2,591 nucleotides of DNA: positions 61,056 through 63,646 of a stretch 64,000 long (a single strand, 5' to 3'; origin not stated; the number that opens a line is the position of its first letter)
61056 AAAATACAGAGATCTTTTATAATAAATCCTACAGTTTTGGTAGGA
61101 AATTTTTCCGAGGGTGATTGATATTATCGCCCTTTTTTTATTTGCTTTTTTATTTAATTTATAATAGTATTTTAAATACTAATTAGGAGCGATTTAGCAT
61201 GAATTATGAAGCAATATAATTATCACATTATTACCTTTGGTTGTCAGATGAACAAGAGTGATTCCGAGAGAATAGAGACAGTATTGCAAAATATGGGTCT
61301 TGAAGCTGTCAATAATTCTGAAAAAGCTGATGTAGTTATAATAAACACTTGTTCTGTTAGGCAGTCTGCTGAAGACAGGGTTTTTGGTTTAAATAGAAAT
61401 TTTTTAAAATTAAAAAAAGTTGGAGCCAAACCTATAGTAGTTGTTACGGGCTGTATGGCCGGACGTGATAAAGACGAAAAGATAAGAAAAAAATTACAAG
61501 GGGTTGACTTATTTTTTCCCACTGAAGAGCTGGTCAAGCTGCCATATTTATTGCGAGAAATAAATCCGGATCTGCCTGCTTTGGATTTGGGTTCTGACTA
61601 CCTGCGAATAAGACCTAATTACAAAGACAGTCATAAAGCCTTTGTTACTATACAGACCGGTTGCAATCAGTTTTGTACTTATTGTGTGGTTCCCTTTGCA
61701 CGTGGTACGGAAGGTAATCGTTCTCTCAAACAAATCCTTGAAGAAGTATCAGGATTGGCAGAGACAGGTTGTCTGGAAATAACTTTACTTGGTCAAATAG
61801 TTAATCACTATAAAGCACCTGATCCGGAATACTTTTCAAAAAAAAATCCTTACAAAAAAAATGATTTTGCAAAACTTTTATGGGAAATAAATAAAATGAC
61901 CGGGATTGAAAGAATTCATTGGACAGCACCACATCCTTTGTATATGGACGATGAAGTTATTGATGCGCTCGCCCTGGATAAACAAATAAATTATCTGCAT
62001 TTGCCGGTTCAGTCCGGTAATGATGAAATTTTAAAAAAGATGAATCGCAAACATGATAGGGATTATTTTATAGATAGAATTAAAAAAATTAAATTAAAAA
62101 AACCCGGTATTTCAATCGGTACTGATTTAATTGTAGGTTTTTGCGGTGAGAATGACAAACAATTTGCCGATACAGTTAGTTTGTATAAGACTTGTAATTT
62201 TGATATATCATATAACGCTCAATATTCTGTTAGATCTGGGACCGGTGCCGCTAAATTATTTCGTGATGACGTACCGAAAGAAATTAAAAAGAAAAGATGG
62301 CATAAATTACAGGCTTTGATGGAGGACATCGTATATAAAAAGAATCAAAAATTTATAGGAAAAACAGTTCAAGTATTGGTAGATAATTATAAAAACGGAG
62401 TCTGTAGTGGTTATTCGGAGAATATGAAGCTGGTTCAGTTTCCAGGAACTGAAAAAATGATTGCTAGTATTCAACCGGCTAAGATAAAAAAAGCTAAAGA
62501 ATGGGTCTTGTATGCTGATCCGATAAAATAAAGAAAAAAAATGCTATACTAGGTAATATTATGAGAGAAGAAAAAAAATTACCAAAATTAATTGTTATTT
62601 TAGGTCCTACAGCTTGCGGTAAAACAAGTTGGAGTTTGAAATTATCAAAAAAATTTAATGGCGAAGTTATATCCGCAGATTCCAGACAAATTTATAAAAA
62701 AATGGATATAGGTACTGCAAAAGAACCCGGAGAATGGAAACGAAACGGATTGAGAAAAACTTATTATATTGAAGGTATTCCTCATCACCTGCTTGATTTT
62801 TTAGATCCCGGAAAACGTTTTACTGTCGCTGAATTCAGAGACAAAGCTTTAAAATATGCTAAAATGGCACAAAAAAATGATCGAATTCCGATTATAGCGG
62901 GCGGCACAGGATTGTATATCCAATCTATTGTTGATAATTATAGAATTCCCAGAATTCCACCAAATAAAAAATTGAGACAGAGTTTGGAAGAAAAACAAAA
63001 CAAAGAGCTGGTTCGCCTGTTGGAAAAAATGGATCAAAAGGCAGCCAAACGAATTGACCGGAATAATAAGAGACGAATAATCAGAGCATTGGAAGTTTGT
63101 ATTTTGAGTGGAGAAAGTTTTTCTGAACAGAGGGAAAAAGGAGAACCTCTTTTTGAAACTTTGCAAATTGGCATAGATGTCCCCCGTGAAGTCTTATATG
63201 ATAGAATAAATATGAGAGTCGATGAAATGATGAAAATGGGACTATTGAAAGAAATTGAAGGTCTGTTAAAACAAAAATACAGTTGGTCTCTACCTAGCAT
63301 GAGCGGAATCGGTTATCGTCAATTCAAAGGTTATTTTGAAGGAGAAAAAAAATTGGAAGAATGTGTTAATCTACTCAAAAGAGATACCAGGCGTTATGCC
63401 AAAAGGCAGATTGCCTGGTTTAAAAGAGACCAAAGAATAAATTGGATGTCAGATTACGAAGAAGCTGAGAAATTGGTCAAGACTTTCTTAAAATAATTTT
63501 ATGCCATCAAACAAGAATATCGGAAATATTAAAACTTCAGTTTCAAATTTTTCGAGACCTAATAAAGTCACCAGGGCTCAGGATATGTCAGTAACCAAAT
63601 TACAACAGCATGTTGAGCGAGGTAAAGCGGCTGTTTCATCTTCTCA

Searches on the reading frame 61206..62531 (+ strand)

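Call 74: search_protein_families(library=pfam, max_evalue=0.00001, proteins=[window:61206-62531:+])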
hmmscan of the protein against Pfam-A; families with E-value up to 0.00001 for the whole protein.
window:61206-62531:+ (441 aa): 2 families
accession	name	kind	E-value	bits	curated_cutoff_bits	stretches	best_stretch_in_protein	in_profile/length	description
PF00919.26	UPF0004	-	4.6e-27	94.3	27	1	6-104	2-97/98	Uncharacterized protein family UPF0004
PF04055.27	Radical_SAM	-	7.9e-25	88.4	29.5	1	148-325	2-164/166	Radical SAM superfamily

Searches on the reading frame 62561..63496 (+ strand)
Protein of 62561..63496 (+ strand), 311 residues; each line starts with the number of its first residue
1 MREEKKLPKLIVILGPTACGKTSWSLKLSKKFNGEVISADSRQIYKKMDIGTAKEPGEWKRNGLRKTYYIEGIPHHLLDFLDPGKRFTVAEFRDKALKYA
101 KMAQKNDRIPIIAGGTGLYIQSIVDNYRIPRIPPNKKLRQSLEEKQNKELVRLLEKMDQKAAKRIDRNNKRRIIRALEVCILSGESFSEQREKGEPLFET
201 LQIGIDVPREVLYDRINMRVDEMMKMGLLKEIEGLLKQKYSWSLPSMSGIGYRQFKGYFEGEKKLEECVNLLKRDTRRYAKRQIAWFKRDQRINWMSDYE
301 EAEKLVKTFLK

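Call 74: search_protein_families(library=pfam, max_evalue=0.00001, proteins=[window:62561-63496:+])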
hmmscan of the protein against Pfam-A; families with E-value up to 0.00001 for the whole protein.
window:62561-63496:+ (311 aa): 2 families
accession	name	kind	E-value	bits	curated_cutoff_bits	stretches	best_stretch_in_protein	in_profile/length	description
PF01715.23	IPPT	-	1.2e-78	264.6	23.6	1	43-290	1-243/243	IPP transferase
PF01745.22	IPT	-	6.8e-06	26.1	20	0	9-69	2-61/233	Isopentenyl transferase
